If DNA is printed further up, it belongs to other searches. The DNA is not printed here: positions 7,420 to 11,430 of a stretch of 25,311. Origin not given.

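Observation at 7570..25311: Roughly 18 kb single-strand metal-resistance supercluster with two HME-RND pumps, a CopA ATPase and many periplasmic metal-binding lipoproteins but no outer-membrane factor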

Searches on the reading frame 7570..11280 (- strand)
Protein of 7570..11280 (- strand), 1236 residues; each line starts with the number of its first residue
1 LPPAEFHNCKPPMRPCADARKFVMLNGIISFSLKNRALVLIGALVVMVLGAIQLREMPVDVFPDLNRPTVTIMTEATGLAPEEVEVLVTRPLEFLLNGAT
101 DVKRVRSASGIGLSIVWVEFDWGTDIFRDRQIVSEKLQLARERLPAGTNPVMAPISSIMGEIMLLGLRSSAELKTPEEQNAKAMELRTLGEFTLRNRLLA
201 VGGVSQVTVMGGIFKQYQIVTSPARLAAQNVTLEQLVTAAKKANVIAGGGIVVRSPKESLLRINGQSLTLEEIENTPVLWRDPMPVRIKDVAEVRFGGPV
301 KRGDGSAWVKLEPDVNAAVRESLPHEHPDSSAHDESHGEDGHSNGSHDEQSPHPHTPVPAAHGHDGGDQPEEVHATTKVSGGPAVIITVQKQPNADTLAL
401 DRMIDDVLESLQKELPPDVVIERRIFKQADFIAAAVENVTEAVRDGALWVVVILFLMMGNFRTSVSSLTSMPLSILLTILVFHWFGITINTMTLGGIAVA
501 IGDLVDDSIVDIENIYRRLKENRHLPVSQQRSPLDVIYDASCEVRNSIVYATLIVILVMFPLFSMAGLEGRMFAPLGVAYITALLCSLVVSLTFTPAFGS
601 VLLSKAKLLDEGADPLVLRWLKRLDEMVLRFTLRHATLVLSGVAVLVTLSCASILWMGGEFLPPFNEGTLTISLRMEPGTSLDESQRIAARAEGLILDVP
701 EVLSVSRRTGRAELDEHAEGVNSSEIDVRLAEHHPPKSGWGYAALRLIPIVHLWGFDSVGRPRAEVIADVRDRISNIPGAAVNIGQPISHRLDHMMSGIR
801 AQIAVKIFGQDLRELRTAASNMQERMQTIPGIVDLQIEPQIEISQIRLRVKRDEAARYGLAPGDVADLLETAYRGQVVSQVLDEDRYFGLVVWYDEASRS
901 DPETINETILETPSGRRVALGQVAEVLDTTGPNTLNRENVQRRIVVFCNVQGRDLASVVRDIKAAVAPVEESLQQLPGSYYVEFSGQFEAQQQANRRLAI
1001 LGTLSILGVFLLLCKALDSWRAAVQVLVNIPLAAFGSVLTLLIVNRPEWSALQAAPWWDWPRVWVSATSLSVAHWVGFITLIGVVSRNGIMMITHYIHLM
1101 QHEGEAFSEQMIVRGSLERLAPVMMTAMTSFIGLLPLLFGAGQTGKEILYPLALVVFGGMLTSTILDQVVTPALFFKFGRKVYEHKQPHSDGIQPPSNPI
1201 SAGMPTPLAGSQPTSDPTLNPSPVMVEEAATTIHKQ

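Call 4: search_protein_families(library=pfam, proteins=[window:7570-11280:-], max_evalue=0.01)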
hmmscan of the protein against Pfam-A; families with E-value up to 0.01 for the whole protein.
window:7570-11280:- (1236 aa): 2 families
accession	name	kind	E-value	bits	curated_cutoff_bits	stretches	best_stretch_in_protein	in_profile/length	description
PF00873.25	ACR_tran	-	1.6e-230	768.1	28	3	371-1046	266-912/1021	AcrB/AcrD/AcrF family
PF02355.23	SecD_SecF_C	-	0.004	17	20.5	1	450-575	41-159/189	Protein export membrane protein SecD/SecF, C-terminal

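Call 6: search_protein_families(library=ncbifam, proteins=[window:7570-11280:-], max_evalue=0.01)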
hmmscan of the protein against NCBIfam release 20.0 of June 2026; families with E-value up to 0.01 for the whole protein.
window:7570-11280:- (1236 aa): 16 families
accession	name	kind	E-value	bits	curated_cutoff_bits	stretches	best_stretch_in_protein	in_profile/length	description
TIGR00914.1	2A0601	subfamily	1.9e-214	714.6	701.45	3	400-1044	305-926/1051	CusA/CzcA family heavy metal efflux RND transporter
NF033617.1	RND_permease_2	subfamily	9e-136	454.3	1250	4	370-720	264-607/1009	multidrug efflux RND transporter permease subunit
NF000282.2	RND_permease_1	subfamily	1.9e-102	343.9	1250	3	373-713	274-614/1029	multidrug efflux RND transporter permease subunit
TIGR00915.1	2A0602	subfamily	2.4e-87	293.9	940.35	3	797-1188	678-1037/1050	efflux RND transporter permease subunit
NF007798.0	PRK10503.1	equivalog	9.6e-79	265.1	1584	3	382-730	287-627/1040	MdtB/MuxB family multidrug efflux RND transporter permease subunit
NF007905.0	PRK10614.1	equivalog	2.4e-75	253.9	1774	3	765-1181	625-1011/1025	multidrug efflux RND transporter permease subunit MdtC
NF007133.0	PRK09579.1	equivalog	6.2e-60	202.8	1763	3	374-702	269-590/1017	multidrug efflux RND transporter permease subunit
NF007842.1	PRK10555.1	equivalog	6.2e-56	189.9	1854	2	378-1185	280-1032/1036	multidrug efflux RND transporter permease AcrD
NF007131.0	PRK09577.1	equivalog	1.2e-54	185.5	1768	2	376-1189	277-1033/1045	multidrug efflux RND transporter permease subunit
NF000037.1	RND_perm_OqxB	exception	4.3e-49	167.2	2200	3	383-608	288-504/1050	multidrug efflux RND transporter permease subunit OqxB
NF011706.2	PRK15127.1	equivalog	9.1e-46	156.2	2150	3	374-624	276-519/1049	multidrug efflux RND transporter permease subunit AcrB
TIGR00916.1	2A0604s01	subfamily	3e-06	27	148.6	1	437-574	85-216/231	SecD/SecF family protein translocase subunit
TIGR00966.2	transloc_SecF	equivalog_domain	0.00016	21.3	160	1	441-574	125-254/279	protein translocase subunit SecF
NF009580.0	PRK13023.1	equivalog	0.00085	17.6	1153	1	474-595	627-747/775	protein translocase subunit SecDF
NF009582.0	PRK13024.1-2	equivalog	0.0019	16.2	723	1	448-610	343-494/859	protein translocase subunit SecDF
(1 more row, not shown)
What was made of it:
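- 7570..11211 (-): RND1, an HME-type RND permease of 1213 aa with a His-rich periplasmic insertion. TIGR00914 714.6 bits (cut-off 701.45) (call 6).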

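Call 19: search_solved_structures(query=window:7570-11280:-, max_evalue=1e-20, show_alignments=1)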
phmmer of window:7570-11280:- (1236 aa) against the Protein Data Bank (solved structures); distinct sequences matched with E-value up to 1e-20: 80 (the best 60 are shown).
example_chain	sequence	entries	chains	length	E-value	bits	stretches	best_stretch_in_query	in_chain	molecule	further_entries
3k07_A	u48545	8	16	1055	4.9e-120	405.5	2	378-1175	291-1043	Cation efflux system protein cusA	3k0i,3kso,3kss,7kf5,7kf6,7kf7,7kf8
3t51_A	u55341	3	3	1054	5.2e-120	405.4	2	378-1175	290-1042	Cation efflux system protein CusA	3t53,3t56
3ne5_A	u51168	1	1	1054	1.5e-119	403.9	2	378-1175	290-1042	Cation efflux system protein cusA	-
4dnr_A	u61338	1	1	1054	2.8e-119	403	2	378-1175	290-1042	Cation efflux system protein CusA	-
4dop_A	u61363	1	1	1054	3.5e-119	402.6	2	378-1175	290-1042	Cation efflux system protein CusA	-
4dnt_A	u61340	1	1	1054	7.2e-119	401.6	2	378-1175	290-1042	Cation efflux system protein CusA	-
4k0e_A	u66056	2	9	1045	3.6e-113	382.7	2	413-1180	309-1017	Heavy metal cation tricomponent efflux pump ZneA(CzcA-like)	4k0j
9lyq_B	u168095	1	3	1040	5e-60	206.7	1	383-1181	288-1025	Multidrug resistance protein MdtB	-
7m4p_A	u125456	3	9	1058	5.8e-59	203.2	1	376-689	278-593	Efflux pump membrane transporter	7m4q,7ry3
8f3e_A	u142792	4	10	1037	2.4e-52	181.3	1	377-1181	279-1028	Efflux pump membrane transporter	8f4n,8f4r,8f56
8yr0_A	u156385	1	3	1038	1.2e-51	179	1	382-616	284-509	Cation/multidrug efflux pump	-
8zxs_A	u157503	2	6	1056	2.1e-50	174.8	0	380-685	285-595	Efflux pump membrane transporter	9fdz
7wlv_A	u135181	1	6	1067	1.6e-49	171.9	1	379-604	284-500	Efflux pump membrane transporter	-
7cz9_A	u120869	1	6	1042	5.2e-49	170.2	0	380-685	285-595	Efflux pump membrane transporter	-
8z1u_A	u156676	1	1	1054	6.5e-49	169.9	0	378-685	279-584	Efflux pump membrane transporter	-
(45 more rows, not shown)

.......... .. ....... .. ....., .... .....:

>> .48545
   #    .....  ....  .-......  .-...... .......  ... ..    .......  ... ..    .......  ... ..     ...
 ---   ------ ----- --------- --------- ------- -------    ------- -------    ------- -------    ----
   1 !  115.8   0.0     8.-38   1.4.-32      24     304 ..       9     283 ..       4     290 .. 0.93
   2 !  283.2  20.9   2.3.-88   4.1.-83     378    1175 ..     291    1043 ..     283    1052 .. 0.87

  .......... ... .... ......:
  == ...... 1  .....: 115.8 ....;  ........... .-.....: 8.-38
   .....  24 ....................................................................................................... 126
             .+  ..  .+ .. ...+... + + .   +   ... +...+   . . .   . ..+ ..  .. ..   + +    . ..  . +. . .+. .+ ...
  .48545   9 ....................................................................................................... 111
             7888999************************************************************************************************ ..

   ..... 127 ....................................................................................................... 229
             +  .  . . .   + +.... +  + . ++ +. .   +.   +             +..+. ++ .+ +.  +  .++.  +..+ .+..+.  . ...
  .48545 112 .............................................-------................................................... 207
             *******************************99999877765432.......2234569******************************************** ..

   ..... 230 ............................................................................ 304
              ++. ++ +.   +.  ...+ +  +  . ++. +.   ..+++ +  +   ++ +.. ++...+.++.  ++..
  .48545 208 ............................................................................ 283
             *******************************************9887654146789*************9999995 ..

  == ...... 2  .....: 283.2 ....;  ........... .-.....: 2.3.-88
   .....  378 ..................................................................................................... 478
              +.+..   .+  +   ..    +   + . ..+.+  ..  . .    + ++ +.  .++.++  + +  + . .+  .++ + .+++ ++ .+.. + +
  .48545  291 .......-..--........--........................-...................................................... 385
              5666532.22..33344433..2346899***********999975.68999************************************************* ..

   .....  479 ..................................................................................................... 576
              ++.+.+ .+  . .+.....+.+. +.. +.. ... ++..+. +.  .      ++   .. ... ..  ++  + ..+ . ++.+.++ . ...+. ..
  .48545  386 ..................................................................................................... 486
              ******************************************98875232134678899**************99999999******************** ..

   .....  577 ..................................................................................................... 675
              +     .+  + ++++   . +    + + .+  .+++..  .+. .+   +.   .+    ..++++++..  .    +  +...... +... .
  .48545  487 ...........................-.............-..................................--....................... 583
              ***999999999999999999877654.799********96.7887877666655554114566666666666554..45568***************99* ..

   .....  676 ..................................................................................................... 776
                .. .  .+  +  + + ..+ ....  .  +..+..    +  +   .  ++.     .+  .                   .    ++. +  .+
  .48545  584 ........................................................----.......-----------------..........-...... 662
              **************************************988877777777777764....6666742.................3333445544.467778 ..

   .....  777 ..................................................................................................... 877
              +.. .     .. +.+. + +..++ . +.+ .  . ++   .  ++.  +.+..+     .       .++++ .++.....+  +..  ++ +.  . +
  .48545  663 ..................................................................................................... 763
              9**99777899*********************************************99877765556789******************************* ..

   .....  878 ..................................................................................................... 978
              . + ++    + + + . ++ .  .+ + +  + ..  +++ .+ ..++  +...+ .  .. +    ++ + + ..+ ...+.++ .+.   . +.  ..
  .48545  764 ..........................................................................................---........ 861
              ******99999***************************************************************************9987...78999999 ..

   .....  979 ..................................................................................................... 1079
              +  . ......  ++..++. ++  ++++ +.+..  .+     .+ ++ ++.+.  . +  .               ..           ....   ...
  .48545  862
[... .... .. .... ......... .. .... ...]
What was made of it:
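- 7570..11211 (-): CusA alignment starts at residue 24 of the longer ORF (call 19).
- On CusA-type Cu(I)/Ag(I) pump (HME4): In the HMMER alignment of RND1 to CusA 3K07, these positions align to S, S and H (call 19).
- Closest known: CusCFBA. Same: An HME-type RND permease; CusA is the top PDB sequence match for RND1 at 4.9e-120 (call 19).
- Checked: It scores 714.6 bits against TIGR00914 (cut-off 701.45), and its best PDB sequence matches are CusA and ZneA at about 1e-120, against about 1e-60 for multidrug pumps (calls 6, 19).
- The CusA Met triad is replaced by S/S/H in RND1 (call 19).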
